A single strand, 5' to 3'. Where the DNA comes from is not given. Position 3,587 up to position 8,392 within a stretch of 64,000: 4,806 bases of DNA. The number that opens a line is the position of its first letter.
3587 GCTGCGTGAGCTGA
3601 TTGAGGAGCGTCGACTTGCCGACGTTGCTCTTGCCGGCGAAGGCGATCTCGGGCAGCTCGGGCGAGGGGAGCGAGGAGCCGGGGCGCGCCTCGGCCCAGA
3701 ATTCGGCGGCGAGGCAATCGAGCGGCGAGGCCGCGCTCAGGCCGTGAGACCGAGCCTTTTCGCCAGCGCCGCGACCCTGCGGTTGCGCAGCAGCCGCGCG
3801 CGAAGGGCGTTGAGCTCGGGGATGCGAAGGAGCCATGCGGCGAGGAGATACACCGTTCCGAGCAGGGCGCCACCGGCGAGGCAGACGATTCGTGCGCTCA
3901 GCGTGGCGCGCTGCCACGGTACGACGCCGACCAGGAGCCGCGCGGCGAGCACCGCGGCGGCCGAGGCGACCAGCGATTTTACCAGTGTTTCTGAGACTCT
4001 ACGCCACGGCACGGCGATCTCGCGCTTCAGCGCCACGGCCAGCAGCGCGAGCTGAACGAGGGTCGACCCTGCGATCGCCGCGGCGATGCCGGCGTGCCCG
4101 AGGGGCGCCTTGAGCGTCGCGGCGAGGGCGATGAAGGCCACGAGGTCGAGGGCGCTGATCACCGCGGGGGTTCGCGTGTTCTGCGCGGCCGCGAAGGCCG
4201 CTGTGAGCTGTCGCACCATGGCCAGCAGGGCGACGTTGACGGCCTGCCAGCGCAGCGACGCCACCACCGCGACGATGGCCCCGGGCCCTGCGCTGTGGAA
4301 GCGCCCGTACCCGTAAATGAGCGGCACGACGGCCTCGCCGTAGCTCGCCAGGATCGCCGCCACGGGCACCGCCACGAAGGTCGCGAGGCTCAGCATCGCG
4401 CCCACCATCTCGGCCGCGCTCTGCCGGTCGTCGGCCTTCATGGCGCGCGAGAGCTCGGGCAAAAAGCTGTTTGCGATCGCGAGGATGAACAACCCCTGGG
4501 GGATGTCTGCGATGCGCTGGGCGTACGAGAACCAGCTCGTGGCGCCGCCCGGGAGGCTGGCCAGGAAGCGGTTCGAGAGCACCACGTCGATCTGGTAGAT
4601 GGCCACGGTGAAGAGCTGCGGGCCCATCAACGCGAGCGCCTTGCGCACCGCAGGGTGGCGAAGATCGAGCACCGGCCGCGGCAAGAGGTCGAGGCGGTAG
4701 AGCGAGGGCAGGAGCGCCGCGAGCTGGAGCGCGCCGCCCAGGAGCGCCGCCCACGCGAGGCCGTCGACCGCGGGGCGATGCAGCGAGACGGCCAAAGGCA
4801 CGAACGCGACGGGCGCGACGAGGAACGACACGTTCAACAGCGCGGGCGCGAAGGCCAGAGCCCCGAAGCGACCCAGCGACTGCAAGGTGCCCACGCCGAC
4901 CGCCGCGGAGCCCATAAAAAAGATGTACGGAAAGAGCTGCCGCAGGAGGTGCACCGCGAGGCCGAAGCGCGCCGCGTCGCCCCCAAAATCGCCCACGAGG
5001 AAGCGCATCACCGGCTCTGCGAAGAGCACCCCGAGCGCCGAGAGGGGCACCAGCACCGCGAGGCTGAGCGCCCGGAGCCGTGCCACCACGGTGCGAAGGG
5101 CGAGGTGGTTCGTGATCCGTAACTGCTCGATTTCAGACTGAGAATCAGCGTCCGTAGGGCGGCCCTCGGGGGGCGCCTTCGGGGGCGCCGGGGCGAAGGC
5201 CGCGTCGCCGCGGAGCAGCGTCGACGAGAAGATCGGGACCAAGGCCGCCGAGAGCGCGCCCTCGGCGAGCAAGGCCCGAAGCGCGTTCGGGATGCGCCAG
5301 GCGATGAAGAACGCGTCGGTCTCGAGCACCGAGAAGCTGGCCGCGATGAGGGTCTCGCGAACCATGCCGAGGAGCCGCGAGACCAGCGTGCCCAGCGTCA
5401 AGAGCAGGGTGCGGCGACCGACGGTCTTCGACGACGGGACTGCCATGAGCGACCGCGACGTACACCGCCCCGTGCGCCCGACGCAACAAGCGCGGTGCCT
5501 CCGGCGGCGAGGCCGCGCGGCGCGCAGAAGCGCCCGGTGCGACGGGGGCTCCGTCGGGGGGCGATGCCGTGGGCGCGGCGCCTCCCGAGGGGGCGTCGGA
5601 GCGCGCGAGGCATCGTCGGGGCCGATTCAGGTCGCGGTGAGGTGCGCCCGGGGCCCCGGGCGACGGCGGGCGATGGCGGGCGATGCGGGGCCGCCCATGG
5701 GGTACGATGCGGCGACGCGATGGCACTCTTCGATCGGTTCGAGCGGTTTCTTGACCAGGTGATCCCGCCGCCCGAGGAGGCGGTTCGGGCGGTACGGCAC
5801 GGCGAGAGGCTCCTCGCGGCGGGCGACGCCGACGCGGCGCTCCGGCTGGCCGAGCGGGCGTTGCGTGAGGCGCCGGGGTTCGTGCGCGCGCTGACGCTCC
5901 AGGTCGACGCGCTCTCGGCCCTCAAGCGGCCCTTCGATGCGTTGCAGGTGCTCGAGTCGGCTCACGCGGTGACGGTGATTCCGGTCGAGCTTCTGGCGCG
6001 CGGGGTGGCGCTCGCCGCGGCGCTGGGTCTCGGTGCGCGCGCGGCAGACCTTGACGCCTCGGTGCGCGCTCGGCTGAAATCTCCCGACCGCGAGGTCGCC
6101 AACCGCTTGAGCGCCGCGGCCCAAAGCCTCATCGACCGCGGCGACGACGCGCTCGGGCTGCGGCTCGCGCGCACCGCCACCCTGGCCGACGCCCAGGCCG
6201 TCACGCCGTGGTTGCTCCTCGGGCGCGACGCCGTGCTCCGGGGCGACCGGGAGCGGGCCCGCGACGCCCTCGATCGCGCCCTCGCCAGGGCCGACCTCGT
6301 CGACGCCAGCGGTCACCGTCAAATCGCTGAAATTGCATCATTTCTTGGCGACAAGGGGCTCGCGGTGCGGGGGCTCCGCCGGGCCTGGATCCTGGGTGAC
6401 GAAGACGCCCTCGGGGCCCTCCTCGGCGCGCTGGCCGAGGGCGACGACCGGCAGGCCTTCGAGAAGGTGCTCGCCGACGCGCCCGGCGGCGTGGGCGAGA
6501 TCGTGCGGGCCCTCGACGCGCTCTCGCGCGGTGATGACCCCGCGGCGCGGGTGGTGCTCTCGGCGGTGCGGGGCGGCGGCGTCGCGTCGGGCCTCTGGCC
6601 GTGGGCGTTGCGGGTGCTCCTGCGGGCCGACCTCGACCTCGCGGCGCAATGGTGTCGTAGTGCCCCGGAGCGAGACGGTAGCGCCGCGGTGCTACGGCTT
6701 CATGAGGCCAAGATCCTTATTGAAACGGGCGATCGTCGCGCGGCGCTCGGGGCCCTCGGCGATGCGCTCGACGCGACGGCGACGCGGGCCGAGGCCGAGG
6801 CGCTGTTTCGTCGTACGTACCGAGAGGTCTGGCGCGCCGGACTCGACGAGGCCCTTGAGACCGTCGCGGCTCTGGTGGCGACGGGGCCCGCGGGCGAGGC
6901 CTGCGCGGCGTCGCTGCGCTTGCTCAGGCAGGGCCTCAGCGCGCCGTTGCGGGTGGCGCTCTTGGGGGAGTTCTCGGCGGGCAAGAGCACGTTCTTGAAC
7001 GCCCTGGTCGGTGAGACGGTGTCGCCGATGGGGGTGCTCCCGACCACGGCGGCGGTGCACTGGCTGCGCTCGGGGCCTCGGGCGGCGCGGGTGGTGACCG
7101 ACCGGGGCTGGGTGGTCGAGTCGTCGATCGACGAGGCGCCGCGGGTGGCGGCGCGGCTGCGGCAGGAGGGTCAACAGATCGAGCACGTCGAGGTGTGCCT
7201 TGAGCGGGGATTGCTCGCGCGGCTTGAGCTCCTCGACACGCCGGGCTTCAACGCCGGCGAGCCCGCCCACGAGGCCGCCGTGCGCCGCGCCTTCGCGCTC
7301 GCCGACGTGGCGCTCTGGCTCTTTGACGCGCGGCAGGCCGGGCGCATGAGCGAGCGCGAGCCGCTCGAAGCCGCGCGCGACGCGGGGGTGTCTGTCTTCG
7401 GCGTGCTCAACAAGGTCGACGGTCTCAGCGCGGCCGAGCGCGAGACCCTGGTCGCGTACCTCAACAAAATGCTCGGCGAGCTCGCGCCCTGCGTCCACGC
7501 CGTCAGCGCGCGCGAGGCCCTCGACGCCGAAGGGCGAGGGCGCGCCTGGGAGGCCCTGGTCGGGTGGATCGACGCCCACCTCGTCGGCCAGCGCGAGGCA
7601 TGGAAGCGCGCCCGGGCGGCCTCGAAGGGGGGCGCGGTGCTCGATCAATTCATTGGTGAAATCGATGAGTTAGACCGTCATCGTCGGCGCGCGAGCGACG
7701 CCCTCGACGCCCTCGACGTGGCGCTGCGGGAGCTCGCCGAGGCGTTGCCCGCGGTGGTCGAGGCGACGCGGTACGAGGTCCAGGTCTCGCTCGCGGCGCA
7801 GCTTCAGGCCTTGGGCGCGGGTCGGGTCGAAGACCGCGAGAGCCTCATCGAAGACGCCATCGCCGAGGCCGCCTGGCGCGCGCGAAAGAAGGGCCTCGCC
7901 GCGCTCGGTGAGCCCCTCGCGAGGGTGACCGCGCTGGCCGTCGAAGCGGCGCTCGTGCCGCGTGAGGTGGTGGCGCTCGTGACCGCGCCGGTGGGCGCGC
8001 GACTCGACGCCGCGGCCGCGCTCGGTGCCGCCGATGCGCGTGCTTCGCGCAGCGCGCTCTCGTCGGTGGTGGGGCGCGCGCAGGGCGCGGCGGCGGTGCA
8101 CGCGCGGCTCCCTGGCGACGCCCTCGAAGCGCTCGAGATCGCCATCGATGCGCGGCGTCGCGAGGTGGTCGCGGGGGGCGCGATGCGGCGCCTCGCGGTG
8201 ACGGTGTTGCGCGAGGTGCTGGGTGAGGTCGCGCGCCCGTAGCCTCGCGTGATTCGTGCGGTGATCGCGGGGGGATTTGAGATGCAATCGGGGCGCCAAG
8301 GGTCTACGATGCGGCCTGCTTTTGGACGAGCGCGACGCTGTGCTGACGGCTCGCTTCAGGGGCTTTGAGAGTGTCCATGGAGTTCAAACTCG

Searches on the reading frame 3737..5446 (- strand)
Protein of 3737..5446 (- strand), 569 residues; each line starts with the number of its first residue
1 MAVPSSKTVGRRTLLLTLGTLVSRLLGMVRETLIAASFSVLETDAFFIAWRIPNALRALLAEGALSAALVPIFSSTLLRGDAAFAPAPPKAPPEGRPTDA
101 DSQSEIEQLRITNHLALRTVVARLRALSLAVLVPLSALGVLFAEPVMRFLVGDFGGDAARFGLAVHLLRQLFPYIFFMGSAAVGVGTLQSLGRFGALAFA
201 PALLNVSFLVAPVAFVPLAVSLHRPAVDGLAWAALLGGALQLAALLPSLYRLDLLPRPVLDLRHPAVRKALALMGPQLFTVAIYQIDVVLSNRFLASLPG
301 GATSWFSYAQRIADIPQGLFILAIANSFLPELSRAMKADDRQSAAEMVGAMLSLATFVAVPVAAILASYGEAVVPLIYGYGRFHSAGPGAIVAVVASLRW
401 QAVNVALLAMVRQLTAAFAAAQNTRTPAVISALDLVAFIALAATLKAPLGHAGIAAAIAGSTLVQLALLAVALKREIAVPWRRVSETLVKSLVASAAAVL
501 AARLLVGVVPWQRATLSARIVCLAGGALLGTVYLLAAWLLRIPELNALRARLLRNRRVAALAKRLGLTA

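Call 80: search_protein_families(library=pfam, proteins=[window:3737-5446:-], max_evalue=0.00001)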
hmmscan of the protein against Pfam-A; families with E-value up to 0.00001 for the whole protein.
window:3737-5446:- (569 aa): 2 families
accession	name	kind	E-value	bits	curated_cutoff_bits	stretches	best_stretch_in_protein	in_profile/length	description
PF03023.19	MurJ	-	8.7e-75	252.5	27.4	1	41-506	9-431/451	Lipid II flippase MurJ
PF13440.11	Polysacc_synt_3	-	1.4e-06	28.2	23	1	210-379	124-285/293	Polysaccharide biosynthesis protein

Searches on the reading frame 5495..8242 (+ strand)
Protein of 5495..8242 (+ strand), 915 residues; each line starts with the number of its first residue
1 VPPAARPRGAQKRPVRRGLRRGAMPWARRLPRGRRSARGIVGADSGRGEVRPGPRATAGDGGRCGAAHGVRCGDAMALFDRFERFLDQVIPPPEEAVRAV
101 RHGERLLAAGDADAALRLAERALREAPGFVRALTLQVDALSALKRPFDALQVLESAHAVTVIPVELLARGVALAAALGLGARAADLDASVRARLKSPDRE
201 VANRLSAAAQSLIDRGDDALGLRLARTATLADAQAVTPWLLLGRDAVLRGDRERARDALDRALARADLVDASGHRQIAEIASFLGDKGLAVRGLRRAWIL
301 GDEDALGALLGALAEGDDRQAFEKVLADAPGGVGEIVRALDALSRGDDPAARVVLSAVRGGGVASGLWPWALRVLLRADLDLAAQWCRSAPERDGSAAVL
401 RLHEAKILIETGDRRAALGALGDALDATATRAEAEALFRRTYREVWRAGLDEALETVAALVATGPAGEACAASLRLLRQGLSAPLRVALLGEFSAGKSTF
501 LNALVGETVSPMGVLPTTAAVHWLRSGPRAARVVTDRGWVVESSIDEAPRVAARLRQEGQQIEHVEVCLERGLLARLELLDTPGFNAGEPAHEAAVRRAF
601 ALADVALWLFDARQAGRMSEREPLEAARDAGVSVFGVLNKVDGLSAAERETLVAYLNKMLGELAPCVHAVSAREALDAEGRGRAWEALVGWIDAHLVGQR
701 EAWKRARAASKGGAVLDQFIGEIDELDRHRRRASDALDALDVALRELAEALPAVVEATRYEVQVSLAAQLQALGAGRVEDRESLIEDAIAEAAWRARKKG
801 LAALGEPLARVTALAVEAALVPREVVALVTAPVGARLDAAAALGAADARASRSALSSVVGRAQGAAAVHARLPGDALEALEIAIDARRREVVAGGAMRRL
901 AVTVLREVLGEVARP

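Call 80: search_protein_families(library=pfam, proteins=[window:5495-8242:+], max_evalue=0.00001)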
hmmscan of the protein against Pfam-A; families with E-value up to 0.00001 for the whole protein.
window:5495-8242:+ (915 aa): 3 families
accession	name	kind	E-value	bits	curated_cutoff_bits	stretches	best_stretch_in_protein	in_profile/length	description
PF00350.29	Dynamin_N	-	1.4e-20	74.4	27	1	487-641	1-168/168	Dynamin family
PF01926.29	MMR_HSR1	-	1.1e-07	32.4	21.9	1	486-640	1-113/113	50S ribosome-binding GTPase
PF00009.33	GTP_EFTU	-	2e-07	31.3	26.5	1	487-660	6-150/188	Elongation factor Tu GTP binding domain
